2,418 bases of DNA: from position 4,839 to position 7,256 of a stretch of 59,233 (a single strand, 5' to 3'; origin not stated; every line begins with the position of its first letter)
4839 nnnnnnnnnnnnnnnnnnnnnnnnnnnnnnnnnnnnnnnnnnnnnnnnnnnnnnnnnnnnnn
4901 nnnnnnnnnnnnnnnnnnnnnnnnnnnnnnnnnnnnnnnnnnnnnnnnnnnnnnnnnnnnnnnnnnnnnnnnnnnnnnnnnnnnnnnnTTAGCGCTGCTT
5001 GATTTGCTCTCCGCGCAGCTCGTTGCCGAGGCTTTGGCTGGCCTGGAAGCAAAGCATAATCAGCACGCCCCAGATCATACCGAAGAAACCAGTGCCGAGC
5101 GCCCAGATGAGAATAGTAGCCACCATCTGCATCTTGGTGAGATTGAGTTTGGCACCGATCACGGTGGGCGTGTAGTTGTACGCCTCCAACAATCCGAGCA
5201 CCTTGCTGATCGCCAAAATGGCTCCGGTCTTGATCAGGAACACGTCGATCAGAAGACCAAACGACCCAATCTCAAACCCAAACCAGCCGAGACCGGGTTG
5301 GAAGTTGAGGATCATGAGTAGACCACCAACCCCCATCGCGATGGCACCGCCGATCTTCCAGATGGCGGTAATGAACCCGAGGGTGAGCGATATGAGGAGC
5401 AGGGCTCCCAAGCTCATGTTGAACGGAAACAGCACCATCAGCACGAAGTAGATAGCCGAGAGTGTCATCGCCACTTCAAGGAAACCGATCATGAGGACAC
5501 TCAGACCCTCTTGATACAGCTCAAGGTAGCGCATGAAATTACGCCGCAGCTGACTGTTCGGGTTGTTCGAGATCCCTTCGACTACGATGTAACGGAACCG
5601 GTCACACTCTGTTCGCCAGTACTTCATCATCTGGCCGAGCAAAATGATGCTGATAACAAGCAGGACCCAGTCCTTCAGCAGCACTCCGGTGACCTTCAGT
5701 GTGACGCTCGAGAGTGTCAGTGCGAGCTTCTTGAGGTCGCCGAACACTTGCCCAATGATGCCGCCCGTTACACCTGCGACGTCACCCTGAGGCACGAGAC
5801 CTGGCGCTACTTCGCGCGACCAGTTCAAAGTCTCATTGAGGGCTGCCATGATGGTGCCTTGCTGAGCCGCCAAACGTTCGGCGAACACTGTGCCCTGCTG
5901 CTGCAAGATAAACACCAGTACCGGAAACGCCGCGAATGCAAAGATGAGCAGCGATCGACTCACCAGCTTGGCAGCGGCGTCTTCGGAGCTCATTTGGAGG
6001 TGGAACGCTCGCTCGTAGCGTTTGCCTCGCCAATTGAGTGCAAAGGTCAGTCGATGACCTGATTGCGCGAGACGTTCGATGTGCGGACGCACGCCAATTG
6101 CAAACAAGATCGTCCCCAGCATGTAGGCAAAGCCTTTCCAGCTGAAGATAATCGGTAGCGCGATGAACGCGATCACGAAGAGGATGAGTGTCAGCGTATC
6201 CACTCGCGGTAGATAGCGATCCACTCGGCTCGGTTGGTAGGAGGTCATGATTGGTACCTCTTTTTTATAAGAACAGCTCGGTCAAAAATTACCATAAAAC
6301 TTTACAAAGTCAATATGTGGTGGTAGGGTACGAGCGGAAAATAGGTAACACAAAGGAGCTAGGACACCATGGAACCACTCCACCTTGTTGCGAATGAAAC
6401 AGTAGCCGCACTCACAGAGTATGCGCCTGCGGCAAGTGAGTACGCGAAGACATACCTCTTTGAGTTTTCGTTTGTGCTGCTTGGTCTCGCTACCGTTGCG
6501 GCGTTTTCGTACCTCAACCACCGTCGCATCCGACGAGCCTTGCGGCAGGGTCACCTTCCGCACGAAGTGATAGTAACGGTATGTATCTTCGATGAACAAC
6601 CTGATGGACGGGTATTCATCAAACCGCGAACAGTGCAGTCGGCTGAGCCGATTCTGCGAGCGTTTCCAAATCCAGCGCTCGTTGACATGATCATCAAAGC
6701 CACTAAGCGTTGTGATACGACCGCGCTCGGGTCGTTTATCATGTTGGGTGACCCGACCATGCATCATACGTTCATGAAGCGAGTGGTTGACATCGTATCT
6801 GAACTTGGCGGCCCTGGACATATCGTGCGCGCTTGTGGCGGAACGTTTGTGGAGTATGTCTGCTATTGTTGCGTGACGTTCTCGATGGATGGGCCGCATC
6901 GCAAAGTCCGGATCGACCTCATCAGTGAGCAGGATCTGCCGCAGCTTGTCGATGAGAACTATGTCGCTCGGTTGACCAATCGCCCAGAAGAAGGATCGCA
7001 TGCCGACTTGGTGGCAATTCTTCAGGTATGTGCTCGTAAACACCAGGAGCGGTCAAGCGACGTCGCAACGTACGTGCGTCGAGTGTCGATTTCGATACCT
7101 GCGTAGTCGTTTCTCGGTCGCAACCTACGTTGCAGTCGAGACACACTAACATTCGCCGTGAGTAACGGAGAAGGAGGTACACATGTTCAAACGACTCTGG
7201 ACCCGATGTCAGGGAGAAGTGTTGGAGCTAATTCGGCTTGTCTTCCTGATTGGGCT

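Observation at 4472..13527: A 9-kb high-GC gene island with strong Shine-Dalgarno sites splits rplE from rpsN inside the ribosomal protein cluster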

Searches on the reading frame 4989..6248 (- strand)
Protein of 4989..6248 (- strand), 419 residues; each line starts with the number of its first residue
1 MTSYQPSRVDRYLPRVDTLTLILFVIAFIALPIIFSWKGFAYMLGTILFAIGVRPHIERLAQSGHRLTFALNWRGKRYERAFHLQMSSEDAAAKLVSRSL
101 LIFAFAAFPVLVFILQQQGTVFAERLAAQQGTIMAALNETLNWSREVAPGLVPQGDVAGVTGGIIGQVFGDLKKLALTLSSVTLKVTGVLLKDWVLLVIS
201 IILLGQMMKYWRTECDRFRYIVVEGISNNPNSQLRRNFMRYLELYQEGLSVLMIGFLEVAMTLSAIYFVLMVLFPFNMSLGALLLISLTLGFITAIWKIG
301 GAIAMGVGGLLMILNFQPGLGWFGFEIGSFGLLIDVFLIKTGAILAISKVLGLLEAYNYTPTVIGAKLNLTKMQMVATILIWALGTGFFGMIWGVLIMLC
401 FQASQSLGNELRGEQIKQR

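Call 4: search_protein_families(library=pfam, proteins=[window:4989-6248:-], max_evalue=0.1)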
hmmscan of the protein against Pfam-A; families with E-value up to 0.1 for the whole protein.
window:4989-6248:- (419 aa): 0 families

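Call 5: search_protein_families(library=ncbifam, proteins=[window:4989-6248:-], max_evalue=0.1)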
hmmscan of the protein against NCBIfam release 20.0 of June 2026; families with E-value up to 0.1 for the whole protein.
window:4989-6248:- (419 aa): 0 families

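Call 6: search_protein_families(library=phrogs, proteins=[window:4989-6248:-], max_evalue=0.1)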
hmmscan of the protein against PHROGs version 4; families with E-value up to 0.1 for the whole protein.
window:4989-6248:- (419 aa): 0 families

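Call 52: find_homologous_proteins(query=window:4989-6248:-)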
Query window:4989-6248:- (419 aa): 16 proteins with E <= 0.001 among 8000 candidates.
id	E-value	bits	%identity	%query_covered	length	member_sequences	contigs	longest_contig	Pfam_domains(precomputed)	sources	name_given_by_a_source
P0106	9.9e-267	903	100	100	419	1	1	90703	-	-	-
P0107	4.7e-206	703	77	99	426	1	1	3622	-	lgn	-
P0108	2.1e-140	487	59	95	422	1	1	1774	-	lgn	-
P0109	6.6e-138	479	58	96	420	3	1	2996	-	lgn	-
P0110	2.5e-136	473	56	96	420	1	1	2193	-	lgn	-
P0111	1.2e-125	438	50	98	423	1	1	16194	-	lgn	-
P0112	2.7e-117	411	48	97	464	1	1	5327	-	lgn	-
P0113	7.5e-117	409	50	95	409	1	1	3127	-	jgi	jgi:hypothetical protein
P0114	3.8e-104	367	45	97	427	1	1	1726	PF01594.23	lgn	-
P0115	1.5e-102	362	47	96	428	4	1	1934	PF01594.23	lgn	-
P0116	8.6e-102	360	46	96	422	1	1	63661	PF01594.23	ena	-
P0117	9.4e-96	340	42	98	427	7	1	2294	PF01594.23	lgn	-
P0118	7.6e-94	333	43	96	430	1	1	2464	PF01594.23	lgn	-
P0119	6.9e-93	330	43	97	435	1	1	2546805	PF01594.23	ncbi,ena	-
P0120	6.1e-84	301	39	98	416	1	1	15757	-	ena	-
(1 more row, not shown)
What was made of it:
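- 4989..6248 (-): i419: a remote AI-2E-type polytopic permease. Its own terminator lies at 4936-4960. 16 homologs (call 52).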

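Call 53: find_encoding_contigs(protein=P0119, flank=8000, max_places=3)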
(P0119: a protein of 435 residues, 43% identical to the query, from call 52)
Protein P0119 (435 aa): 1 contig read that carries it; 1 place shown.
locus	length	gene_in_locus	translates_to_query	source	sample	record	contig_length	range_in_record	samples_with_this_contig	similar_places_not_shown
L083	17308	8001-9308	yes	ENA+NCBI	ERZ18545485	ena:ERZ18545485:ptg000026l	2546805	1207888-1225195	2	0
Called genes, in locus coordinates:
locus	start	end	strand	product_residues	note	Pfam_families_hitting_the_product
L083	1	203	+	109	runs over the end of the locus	PF13610:DDE_Tnp_IS240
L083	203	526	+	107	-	PF13610:DDE_Tnp_IS240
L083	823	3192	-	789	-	PF04290:DctQ, PF06808:DctM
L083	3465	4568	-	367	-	PF03480:DctP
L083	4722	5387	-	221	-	PF03741:TerC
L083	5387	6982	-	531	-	PF00732:GMC_oxred_N, PF00890:FAD_binding_2 (faint), PF01266:DAO (weak), PF05199:GMC_oxred_C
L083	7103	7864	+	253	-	PF09339:HTH_IclR, PF12802:MarR_2, PF01614:IclR_C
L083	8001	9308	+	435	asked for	PF01594:AI-2E_transport (weak)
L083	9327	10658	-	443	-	PF00202:Aminotran_3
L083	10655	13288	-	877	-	PF06808:DctM, PF11874:DUF3394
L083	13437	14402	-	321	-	PF16868:NMT1_3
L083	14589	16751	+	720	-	PF05378:Hydant_A_N, PF01968:Hydantoinase_A, PF19278:Hydant_A_C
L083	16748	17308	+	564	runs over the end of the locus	PF02538:Hydantoinase_B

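Call 54: find_encoding_contigs(protein=P0111, flank=10000, max_places=3)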
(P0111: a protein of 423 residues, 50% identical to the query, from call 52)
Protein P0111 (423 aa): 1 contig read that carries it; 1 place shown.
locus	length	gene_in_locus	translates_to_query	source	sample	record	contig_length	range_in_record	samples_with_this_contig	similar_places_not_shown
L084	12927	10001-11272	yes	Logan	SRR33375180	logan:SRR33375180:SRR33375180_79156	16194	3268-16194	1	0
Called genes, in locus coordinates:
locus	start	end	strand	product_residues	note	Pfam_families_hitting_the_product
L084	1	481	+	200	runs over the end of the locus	-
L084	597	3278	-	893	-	-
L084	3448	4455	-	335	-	-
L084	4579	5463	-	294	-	-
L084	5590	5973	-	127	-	-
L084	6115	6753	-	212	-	-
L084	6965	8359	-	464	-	PF03600:CitMHS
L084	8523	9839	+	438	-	-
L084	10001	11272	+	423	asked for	-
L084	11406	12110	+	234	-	PF04367:DUF502 (faint)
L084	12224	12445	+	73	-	-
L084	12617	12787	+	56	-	-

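Call 55: find_encoding_contigs(protein=P0116, flank=10000, max_places=3)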
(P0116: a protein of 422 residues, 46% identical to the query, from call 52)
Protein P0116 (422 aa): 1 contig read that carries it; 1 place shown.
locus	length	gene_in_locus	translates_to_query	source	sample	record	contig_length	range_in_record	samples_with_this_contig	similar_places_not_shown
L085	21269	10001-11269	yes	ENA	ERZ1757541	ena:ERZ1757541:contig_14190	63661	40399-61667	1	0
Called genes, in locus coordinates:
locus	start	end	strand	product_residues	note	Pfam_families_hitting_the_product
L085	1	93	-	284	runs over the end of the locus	PF00528:BPD_transp_1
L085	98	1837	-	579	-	PF00528:BPD_transp_1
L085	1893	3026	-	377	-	PF13416:SBP_bac_8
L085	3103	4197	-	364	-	PF00005:ABC_tran, PF08402:TOBE_2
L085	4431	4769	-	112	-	-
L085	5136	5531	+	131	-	PF00829:Ribosomal_L21p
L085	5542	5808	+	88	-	PF01016:Ribosomal_L27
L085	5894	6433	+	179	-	PF13302:Acetyltransf_3, PF00583:Acetyltransf_1 (faint)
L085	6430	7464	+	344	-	PF01018:GTP1_OBG, PF01926:MMR_HSR1, PF02421:FeoB_N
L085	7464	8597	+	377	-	PF00696:AA_kinase, PF01472:PUA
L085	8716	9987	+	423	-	PF00171:Aldedh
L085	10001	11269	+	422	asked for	PF01594:AI-2E_transport (weak)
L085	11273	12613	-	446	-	-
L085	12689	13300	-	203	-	PF00677:Lum_binding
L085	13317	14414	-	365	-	PF00383:dCMP_cyt_deam_1, PF14437:MafB19-deam, PF01872:RibD_C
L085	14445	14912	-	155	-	PF22811:Zn_ribbon_NrdR, PF03477:ATP-cone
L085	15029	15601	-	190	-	-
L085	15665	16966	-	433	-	PF00464:SHMT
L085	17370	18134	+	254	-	PF01513:NAD_kinase, PF20143:NAD_kinase_C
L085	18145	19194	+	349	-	PF01594:AI-2E_transport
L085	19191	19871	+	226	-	PF22688:Hda_lid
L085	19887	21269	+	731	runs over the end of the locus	PF13089:PP_kinase_N, PF02503:PP_kinase, PF17941:PP_kinase_C_1, PF13091:PLDc_2 (faint), PF13090:PP_kinase_C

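Call 61: search_protein_families(library=ncbifam, proteins=[P0119, P0116, P0111, P0107], max_evalue=0.01)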
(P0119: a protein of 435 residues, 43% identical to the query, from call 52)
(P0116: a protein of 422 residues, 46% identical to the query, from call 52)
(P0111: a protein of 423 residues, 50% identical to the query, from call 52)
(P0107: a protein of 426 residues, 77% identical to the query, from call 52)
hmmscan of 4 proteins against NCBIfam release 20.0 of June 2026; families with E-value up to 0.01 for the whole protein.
P0119 (435 aa): 0 families

P0116 (422 aa): 0 families

P0111 (423 aa): 0 families

P0107 (426 aa): 0 families

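Call 62: search_protein_families(library=padloc, proteins=[window:4989-6248:-], max_evalue=0.01)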
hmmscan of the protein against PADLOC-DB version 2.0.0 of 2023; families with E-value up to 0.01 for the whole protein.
window:4989-6248:- (419 aa): 0 families

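Call 64: find_encoding_contigs(protein=P0107, flank=10000, max_places=3)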
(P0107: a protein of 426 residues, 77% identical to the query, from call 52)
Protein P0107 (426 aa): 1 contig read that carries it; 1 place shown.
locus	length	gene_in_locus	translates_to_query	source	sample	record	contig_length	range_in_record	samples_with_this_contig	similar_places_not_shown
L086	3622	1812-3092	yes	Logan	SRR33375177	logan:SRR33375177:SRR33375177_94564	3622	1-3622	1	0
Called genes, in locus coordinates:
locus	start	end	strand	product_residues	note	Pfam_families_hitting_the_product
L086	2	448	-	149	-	?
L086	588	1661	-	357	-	-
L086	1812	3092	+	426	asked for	-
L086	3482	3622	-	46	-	?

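Call 98: search_protein_families(library=pfam, alignment_id=A5, max_evalue=0.1)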
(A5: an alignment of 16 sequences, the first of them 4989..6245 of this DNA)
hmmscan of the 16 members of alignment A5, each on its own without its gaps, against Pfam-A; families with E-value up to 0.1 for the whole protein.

A. member 1, window:4989-6245:- (418 aa): 0 families

B. families by the number of members that match (of 16 scanned): 2 families
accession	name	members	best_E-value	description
PF01594.21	AI-2E_transport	6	3.2e-06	AI-2E family transporter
PF04637.17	Herpes_pp85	1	0.094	Herpesvirus phosphoprotein 85 (HHV6-7 U14/HCMV UL25)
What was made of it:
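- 4989..6248 (-): 6/16 family members hit PF01594, best E 3e-6 (call 98).
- Closest known: AI-2E transporter family. Same: 6/16 relatives reach weak Pfam hits (call 98).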

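Call 99: search_solved_structures(query=A5, max_evalue=1)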
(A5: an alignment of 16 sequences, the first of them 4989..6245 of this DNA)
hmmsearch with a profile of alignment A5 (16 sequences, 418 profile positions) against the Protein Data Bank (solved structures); distinct sequences matched with E-value up to 1: 0.

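Call 112: search_solved_structures(query=L085:18145-19191:+, max_evalue=0.01)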
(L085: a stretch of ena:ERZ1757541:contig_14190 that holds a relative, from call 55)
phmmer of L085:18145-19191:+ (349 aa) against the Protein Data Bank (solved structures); distinct sequences matched with E-value up to 0.01: 1.
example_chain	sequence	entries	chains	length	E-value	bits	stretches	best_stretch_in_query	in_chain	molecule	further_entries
7nb6_A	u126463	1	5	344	7.4e-09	38.9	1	19-331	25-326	AI-2 transport protein TqsA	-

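Call 120: predict_structure(alignment_id=A7)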
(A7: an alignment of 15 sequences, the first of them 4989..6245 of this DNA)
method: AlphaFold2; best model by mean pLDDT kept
length: 418 residues; sequences in the alignment: 15
mean_pLDDT: 65.0   pTM: 0.57
mean pLDDT of the five models: 65.0, 63.3, 59.6, 58.8, 57.0
residues with pLDDT >= 90: 0; 70-90: 178; 50-70: 155; < 50: 85
segments of 3 or more residues with pLDDT < 50: 1-5, 151-180, 276-300, 309-315, 319-324, 351-358
pLDDT, mean of each block of 10 residues (from residue 1): 48 70 82 76 79 78 68 68 77 81 71 62 57 60 58 44 39 43 56 75 81 83 74 84 85 69 60 50 45 43 51 48 51 59 57 46 70 72 67 83 87 74
secondary structure, 60 per line:
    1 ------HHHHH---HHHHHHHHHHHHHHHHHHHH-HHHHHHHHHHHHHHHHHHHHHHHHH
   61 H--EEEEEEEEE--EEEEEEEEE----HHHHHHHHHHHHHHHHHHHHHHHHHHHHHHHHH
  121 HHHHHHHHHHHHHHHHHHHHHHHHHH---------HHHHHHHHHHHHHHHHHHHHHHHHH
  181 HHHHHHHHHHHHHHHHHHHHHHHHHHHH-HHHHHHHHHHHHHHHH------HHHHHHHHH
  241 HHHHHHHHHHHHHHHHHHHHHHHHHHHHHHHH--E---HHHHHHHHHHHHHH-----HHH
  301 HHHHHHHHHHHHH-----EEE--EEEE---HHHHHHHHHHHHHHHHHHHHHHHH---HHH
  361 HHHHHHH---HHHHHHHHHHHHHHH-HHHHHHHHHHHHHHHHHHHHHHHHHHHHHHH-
elements in order: H7-11 H15-34 H36-61 E64-72 E75-83 H88-146 H156-208 H210-225 H232-272 H279-292 H298-313 E319-321 E324-327 H331-354 H358-367 H371-385 H387-417

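Call 123: fold_search(model_id=the predicted structure, library=pdb)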
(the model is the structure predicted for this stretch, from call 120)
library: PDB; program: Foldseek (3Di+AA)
matches with E <= 10: 36; with E <= 0.001: 0
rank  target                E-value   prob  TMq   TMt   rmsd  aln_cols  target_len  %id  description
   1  7nb6_A                1.9e-02  1.00  0.39  0.45  10.7       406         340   13  Structure of the autoinducer-2 exporter TqsA from E. coli (released 2022-05-11)
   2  6pan_A                1.4e+00  0.06  0.12  0.09  28.5       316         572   16  Structure of a bacterial Atm1-family ABC exporter with ATP bound (released 2020-06-24)
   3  6r81_A                2.6e+00  0.02  0.10  0.08  26.1       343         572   16  Multidrug resistance transporter BmrA mutant E504A bound with ATP and Mg solved by Cryo-EM (released 2020-05-06)
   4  7ot9_A                3.0e+00  0.18  0.22  0.38  24.5       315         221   10  Structure of the AI-2 exporter family protein YdiK from E. coli (released 2022-05-11)
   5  6par_B                4.1e+00  0.04  0.14  0.10  25.7       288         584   16  Structure of a bacterial Atm1-family ABC exporter with MgAMPPNP bound (released 2020-06-24)
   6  2p5s_B                4.9e+00  0.16  0.07  0.14   7.5        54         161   18  RAB domain of human RASEF in complex with GDP (released 2007-03-27)
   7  6par_D                5.2e+00  0.02  0.11  0.09  26.1       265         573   14  Structure of a bacterial Atm1-family ABC exporter with MgAMPPNP bound (released 2020-06-24)
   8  9hb3_R                5.4e+00  0.02  0.09  0.10  20.7       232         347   12  cryo-EM structure of inactive human arginine-vasopressin (AVP) V2 receptor (V2R) with Mambaquaretin1 K39A (MQK39A) (released 2025-06-04)
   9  8j07_8P               5.7e+00  0.03  0.14  0.16  44.5       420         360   11  96nm repeat of human respiratory doublet microtubule and associated axonemal complexes (released 2023-07-26)
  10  6par_A                6.3e+00  0.03  0.12  0.10  27.1       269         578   15  Structure of a bacterial Atm1-family ABC exporter with MgAMPPNP bound (released 2020-06-24)
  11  7sgr_A                6.3e+00  0.02  0.13  0.09  27.9       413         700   11  Structure of hemolysin A secretion system HlyB/D complex (released 2022-09-14)
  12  9r10_A                6.3e+00  0.01  0.12  0.11  25.2       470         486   14  Cryo-EM structure of human MATE1 in complex with cimetidine (released 2025-11-05)
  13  5ht0_B                7.2e+00  0.08  0.06  0.09   8.2        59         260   20  Crystal structure of an Antibiotic_NAT family aminoglycoside acetyltransferase HMB0038 from an uncultured soil metagen (released 2016-03-02)
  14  7rro_B8               7.2e+00  0.03  0.16  0.16  45.4       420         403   11  Structure of the 48-nm repeat doublet microtubule from bovine tracheal cilia (released 2021-10-27)
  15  9kwi_B                7.2e+00  0.02  0.11  0.08  27.5       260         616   12  Cryo-EM structure of MsRv1273c/72c(E553Q) mutant from Mycobacterium smegmatis in the ATP-bound Occ state (released 2025-05-14)
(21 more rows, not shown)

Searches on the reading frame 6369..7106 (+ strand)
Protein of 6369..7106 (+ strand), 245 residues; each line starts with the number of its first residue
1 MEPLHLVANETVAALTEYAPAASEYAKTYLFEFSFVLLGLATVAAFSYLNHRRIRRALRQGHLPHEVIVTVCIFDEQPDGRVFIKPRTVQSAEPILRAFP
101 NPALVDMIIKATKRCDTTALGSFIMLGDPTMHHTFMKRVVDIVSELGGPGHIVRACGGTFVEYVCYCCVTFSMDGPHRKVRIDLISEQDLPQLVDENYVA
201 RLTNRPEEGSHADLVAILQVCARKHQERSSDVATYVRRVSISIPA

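Call 4: search_protein_families(library=pfam, proteins=[window:6369-7106:+], max_evalue=0.1)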
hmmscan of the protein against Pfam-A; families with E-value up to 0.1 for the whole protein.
window:6369-7106:+ (245 aa): 0 families

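Call 5: search_protein_families(library=ncbifam, proteins=[window:6369-7106:+], max_evalue=0.1)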
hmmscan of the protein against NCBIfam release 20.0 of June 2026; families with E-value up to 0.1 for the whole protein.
window:6369-7106:+ (245 aa): 1 family
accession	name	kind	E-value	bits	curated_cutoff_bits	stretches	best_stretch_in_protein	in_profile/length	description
NF041502.1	integrase_1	equivalog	0.016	14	350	1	159-190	423-456/484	site-specific integrase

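Call 6: search_protein_families(library=phrogs, proteins=[window:6369-7106:+], max_evalue=0.1)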
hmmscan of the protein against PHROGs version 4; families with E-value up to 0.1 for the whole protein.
window:6369-7106:+ (245 aa): 0 families

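Call 62: search_protein_families(library=padloc, proteins=[window:6369-7106:+], max_evalue=0.01)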
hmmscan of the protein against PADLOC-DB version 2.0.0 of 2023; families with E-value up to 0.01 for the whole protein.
window:6369-7106:+ (245 aa): 0 families
